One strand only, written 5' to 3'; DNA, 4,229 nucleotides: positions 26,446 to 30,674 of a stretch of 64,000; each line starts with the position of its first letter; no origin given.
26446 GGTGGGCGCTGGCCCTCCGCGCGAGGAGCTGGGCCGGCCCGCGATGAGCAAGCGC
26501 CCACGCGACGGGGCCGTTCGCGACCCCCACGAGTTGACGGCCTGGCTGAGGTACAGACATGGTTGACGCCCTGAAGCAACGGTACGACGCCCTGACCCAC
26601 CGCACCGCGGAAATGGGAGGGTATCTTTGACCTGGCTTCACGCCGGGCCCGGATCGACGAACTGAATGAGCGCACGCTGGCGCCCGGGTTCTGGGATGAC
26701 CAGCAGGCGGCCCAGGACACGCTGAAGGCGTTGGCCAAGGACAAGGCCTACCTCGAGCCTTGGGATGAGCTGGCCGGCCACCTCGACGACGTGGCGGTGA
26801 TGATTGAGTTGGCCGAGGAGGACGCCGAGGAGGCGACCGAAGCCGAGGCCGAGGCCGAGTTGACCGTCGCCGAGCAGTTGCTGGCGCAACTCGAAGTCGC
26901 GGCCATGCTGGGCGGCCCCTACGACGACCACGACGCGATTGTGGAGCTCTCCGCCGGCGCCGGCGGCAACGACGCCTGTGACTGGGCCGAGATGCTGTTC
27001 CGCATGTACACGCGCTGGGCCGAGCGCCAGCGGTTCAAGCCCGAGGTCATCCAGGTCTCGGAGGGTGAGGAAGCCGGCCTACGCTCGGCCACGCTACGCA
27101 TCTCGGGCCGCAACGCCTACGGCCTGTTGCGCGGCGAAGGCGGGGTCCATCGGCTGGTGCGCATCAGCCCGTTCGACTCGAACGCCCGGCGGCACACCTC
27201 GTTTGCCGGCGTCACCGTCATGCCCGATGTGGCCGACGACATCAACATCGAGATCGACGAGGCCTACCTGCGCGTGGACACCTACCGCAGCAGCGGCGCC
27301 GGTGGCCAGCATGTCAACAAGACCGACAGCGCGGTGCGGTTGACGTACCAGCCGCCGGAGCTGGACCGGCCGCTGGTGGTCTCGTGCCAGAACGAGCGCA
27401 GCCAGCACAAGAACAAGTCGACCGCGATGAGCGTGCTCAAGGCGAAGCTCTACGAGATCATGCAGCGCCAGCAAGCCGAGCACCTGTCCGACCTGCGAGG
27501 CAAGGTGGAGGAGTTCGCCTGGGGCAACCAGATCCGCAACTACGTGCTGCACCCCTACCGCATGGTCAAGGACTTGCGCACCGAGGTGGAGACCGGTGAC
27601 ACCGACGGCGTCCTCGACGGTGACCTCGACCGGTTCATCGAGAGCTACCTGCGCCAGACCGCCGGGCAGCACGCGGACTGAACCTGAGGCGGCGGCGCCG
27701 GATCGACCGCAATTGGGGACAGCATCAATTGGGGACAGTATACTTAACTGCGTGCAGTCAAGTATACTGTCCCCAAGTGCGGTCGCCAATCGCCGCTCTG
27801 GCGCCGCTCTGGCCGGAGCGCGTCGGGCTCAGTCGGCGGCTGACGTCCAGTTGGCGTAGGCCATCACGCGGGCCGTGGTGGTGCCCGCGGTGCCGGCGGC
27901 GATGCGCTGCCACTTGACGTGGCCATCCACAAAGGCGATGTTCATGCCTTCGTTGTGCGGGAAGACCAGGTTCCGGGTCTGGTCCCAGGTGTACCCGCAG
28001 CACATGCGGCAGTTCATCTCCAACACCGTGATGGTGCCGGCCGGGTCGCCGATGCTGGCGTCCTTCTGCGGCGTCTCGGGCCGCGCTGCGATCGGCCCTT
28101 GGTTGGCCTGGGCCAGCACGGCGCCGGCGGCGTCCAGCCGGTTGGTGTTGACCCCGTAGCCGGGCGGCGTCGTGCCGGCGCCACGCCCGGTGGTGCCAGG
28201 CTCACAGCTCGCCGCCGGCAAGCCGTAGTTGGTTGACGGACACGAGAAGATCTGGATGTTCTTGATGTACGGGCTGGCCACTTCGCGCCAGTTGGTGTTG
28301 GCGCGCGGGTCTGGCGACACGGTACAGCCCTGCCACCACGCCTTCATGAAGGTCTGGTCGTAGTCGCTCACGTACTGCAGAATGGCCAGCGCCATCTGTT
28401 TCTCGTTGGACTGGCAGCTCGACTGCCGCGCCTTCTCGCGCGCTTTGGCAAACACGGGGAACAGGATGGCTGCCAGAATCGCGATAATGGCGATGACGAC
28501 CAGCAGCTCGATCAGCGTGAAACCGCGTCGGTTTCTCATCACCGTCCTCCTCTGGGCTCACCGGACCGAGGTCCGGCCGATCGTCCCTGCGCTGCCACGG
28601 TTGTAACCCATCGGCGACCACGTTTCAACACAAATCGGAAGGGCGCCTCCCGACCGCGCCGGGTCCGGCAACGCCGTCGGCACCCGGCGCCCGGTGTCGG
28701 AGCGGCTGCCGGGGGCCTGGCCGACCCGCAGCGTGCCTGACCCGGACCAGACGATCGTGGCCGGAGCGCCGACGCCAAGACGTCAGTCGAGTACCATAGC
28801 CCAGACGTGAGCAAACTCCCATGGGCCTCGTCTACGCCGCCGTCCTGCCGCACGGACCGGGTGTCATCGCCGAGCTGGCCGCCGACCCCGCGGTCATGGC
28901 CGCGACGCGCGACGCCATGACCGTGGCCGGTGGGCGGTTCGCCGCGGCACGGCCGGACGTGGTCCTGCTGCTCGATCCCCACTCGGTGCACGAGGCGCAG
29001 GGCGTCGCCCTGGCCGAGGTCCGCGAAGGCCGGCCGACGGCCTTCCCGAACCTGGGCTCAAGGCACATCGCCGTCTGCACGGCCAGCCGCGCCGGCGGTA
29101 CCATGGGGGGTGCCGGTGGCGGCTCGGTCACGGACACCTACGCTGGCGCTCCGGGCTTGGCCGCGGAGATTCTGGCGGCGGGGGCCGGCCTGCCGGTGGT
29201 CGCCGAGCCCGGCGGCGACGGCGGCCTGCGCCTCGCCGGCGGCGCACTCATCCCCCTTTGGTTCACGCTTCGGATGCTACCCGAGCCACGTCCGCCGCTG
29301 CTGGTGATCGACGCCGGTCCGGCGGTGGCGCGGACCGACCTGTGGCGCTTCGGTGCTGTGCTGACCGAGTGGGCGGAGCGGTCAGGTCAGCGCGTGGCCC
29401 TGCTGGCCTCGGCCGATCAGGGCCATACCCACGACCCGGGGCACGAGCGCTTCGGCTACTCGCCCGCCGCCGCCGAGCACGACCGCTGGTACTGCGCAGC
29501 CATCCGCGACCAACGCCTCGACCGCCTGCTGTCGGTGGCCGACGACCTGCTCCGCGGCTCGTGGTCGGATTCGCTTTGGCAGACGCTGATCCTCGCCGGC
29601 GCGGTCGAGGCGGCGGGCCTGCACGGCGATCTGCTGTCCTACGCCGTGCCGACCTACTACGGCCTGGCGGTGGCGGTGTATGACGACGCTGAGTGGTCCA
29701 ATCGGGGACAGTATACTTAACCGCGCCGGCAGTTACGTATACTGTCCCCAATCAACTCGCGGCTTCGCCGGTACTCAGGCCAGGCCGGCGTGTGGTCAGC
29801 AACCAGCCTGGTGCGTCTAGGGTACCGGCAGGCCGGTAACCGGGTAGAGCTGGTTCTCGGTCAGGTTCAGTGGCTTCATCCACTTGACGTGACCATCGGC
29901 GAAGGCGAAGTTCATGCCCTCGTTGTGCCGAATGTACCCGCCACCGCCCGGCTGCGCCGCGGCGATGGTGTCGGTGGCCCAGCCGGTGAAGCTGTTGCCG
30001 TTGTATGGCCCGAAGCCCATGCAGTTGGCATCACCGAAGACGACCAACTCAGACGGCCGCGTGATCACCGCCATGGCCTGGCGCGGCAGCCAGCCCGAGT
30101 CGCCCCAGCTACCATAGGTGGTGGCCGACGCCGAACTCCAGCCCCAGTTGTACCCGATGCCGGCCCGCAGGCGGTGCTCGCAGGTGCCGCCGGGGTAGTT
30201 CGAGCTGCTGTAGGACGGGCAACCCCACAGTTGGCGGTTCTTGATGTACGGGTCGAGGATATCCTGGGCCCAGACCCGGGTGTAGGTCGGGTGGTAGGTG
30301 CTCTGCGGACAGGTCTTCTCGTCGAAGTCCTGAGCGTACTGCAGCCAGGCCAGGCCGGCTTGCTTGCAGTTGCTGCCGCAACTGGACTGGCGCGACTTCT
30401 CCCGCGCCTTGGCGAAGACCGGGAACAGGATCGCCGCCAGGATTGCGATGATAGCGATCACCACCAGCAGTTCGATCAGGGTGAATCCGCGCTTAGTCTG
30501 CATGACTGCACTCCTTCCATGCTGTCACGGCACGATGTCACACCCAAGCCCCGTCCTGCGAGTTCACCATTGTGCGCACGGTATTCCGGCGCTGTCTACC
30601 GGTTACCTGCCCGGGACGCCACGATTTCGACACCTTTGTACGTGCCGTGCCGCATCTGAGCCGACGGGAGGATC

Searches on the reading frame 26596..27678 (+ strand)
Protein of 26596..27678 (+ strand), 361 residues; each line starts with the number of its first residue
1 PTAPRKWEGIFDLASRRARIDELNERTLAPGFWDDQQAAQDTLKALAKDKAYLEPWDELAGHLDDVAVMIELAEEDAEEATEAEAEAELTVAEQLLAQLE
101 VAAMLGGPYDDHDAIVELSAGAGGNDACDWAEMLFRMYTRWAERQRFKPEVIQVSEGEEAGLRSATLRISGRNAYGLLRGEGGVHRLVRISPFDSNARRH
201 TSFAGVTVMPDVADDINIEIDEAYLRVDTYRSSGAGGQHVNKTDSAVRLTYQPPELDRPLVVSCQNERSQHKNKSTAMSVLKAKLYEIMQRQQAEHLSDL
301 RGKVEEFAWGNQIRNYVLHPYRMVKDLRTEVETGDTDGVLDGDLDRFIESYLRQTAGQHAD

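Call 17: search_protein_families(library=pfam, proteins=[window:26596-27678:+], max_evalue=0.0001)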
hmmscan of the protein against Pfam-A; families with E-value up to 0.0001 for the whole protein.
window:26596-27678:+ (361 aa): 2 families
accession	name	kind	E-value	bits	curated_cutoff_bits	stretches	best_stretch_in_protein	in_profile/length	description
PF03462.23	PCRF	-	7.4e-56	189.5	24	1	18-206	3-194/194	PCRF domain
PF00472.26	RF-1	-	3.5e-37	127.3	35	1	214-328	1-116/116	RF-1 domain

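Call 52: find_homologous_proteins(query=window:26596-27678:+, max_evalue=1e-30)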
Query window:26596-27678:+ (361 aa): 8000 proteins with E <= 1e-30 among 8000 candidates; the best 120 are listed.
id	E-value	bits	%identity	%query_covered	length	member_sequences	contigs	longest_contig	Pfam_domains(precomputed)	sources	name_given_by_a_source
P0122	3.5e-206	702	100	88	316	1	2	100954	PF03462.24,PF00472.27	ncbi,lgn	-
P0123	5.7e-185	632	79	97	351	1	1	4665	PF03462.24,PF00472.27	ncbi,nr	ncbi:MAG: peptide chain release factor 2 [Armatimonadetes bacterium]|nr:peptide chain release factor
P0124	1.5e-180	618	79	97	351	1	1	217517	PF03462.24,PF00472.27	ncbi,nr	ncbi:MAG: peptide chain release factor 2 [Fimbriimonadaceae bacterium]|nr:peptide chain release fact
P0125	3.0e-176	604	76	99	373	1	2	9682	PF03462.24,PF00472.27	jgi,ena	jgi:peptide chain release factor 2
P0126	7.9e-176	602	79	92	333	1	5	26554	PF03462.24,PF00472.27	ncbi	-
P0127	2.4e-174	598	76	99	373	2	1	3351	PF03462.24,PF00472.27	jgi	jgi:peptide chain release factor 2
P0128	1.7e-173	595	75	98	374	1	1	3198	PF03462.24,PF00472.27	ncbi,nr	ncbi:MAG: peptide chain release factor 2 [Rubrivivax sp.]|nr:peptide chain release factor 2 [Rubrivi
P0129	1.3e-170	585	73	98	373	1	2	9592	PF03462.24,PF00472.27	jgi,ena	jgi:peptide chain release factor 2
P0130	1.3e-169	582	73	98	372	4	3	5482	PF03462.24,PF00472.27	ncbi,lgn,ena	-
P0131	2.2e-167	575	71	98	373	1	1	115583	PF03462.24,PF00472.27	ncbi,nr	ncbi:MAG: peptide chain release factor 2 [Armatimonadetes bacterium]|nr:peptide chain release factor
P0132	4.3e-166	570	86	81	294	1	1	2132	PF03462.24,PF00472.27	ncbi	-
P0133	4.1e-164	564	71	99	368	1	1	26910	PF03462.24,PF00472.27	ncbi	-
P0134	1.9e-161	555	84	81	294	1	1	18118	PF03462.24,PF00472.27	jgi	-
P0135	8.2e-151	520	75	83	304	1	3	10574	PF03462.24,PF00472.27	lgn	-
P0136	1.5e-140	486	73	83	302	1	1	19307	PF03462.24,PF00472.27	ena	-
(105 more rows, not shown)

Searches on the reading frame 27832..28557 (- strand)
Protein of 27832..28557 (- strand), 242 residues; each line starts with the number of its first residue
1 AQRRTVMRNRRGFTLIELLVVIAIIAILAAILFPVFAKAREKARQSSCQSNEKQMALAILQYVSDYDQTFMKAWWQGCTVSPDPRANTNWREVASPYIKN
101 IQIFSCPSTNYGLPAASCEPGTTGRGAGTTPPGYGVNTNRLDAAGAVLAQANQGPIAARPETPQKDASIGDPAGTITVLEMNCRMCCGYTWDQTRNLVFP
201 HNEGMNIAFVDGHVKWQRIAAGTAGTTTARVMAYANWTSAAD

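Call 17: search_protein_families(library=pfam, proteins=[window:27832-28557:-], max_evalue=0.0001)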
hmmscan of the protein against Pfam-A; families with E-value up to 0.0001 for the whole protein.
window:27832-28557:- (242 aa): 2 families
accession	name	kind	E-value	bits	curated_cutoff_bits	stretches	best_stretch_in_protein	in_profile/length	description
PF07963.17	N_methyl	-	3.9e-11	42.5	21.2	1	7-33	1-27/27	Prokaryotic N-terminal methylation motif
PF07596.16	SBP_bac_10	-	1.4e-09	38.9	23.3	1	38-68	2-32/268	Protein of unknown function (DUF1559)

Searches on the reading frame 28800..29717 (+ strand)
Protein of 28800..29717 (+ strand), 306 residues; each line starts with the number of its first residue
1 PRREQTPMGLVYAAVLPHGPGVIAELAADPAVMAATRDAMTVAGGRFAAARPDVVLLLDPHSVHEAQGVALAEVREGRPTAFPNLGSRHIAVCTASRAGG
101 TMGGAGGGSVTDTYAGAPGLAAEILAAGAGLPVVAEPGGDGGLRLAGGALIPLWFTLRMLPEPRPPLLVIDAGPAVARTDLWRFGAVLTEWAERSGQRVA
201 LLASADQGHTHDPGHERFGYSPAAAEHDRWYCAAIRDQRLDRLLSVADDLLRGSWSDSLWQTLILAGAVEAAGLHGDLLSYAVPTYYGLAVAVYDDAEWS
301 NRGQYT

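Call 17: search_protein_families(library=pfam, proteins=[window:28800-29717:+], max_evalue=0.0001)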
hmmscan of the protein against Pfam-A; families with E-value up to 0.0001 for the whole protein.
window:28800-29717:+ (306 aa): 1 family
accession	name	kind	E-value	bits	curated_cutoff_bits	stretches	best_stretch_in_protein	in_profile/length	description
PF02900.23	LigB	-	3.3e-10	40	26.3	1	13-283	2-260/269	Catalytic LigB subunit of aromatic ring-opening dioxygenase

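Call 61: search_protein_families(library=ncbifam, proteins=[window:28800-29717:+], max_evalue=0.001)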
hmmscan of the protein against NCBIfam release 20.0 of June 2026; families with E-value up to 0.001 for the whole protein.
window:28800-29717:+ (306 aa): 0 families

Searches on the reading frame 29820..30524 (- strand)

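Call 18: search_protein_families(library=pfam, proteins=[window:29820-30524:-], max_evalue=0.0001)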
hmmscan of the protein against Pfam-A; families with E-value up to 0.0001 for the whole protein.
window:29820-30524:- (235 aa): 2 families
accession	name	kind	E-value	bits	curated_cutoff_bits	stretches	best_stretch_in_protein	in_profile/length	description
PF07963.17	N_methyl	-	1.9e-09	37.2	21.2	1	8-34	1-27/27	Prokaryotic N-terminal methylation motif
PF07596.16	SBP_bac_10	-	1.2e-08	35.8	23.3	1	39-99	2-65/268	Protein of unknown function (DUF1559)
